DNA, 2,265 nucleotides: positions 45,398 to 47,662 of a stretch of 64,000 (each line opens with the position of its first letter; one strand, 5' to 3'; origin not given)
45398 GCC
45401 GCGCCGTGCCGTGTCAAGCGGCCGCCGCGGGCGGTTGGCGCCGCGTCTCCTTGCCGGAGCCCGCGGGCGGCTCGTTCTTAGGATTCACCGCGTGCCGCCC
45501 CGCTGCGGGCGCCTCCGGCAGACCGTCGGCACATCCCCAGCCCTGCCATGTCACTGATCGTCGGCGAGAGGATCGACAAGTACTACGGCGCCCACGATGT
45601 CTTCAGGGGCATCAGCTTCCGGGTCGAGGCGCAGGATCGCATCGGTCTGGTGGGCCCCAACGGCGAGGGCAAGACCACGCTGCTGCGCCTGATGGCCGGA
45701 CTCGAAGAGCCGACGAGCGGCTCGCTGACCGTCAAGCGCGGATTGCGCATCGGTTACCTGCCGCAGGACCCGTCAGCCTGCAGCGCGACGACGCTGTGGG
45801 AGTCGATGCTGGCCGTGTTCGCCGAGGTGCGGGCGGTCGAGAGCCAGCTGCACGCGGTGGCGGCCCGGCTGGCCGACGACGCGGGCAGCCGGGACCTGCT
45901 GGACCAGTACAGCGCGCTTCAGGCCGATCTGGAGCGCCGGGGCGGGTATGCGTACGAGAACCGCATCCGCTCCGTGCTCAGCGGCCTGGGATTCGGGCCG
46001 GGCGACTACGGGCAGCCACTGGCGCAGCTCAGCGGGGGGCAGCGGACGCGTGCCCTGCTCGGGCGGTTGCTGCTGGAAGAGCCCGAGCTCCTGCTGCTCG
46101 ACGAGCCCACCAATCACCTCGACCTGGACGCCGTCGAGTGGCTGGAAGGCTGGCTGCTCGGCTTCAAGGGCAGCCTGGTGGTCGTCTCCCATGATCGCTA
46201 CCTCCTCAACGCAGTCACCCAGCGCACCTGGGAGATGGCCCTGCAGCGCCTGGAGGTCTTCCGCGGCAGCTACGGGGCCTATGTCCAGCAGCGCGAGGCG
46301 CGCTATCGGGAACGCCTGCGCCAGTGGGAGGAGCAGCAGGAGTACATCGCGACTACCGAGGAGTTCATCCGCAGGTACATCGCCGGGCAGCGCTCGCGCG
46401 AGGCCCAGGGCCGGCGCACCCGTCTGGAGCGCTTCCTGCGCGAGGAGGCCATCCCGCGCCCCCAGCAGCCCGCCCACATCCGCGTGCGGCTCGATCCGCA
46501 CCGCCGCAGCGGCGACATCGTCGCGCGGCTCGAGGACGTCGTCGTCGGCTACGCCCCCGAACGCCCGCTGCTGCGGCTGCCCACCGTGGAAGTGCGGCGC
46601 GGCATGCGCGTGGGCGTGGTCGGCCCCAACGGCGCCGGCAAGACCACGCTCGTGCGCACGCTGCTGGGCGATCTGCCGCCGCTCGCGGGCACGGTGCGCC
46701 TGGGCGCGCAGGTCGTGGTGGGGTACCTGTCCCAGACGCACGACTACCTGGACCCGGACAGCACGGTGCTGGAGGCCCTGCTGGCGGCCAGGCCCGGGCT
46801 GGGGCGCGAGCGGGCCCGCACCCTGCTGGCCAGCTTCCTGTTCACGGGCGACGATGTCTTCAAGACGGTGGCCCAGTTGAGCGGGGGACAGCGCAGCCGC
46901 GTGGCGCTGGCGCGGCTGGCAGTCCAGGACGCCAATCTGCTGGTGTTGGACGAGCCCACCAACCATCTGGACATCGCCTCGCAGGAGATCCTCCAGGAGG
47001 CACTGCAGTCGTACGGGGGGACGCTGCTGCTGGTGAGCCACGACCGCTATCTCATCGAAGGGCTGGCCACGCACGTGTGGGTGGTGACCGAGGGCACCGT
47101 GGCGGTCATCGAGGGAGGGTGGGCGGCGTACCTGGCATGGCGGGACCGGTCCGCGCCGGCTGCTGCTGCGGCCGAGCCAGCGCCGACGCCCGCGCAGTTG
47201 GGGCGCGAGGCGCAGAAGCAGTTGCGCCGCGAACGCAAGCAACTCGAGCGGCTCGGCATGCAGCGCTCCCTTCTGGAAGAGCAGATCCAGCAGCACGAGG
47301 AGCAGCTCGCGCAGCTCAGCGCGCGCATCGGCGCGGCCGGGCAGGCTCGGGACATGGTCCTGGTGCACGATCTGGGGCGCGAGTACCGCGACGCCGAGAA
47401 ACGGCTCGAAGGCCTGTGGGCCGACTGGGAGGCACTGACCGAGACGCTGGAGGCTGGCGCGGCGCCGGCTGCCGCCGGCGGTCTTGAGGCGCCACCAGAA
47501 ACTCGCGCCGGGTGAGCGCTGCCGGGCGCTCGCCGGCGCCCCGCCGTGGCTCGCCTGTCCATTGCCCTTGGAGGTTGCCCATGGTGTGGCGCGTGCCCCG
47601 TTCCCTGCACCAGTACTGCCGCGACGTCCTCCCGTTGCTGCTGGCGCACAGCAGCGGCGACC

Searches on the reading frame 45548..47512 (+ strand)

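Call 7: search_protein_families(library=pfam, proteins=[window:45548-47512:+], max_evalue=0.001)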
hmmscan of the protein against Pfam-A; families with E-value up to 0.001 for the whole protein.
window:45548-47512:+ (655 aa): 11 families
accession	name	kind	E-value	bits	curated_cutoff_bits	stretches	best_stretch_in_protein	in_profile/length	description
PF00005.33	ABC_tran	-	3e-50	170.8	25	2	20-189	2-137/137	ABC transporter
PF12848.13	ABC_tran_Xtn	-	1.5e-15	57.5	25.9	1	229-306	2-77/85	ABC transporter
PF13304.12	AAA_21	-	2.9e-15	57.5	27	0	146-220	223-303/304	AAA domain, putative AbiEii toxin, Type IV TA system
PF02463.25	SMC_N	-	2.3e-08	34.2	40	0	443-510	136-209/220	RecF/RecN/SMC N terminal domain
PF13401.12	AAA_22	-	9.4e-06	26.4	27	0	357-484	10-103/130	AAA domain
PF13191.12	AAA_16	-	1.8e-05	25.8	32.6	1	351-488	21-158/167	AAA ATPase domain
PF13555.12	AAA_29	-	3e-05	24.1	27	0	19-46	12-39/61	P-loop containing region of AAA domain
PF16326.10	ABC_tran_CTD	-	0.00025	21.6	32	1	560-632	4-69/69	ABC transporter C-terminal domain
PF05729.18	NACHT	-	0.00039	20.7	26.7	0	355-373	3-21/167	NACHT domain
PF13476.12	AAA_23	-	0.00066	20.8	27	0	357-370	24-37/201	AAA domain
PF00931.28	NB-ARC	-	0.00083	19.1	23.5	0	355-398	21-64/248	NB-ARC domain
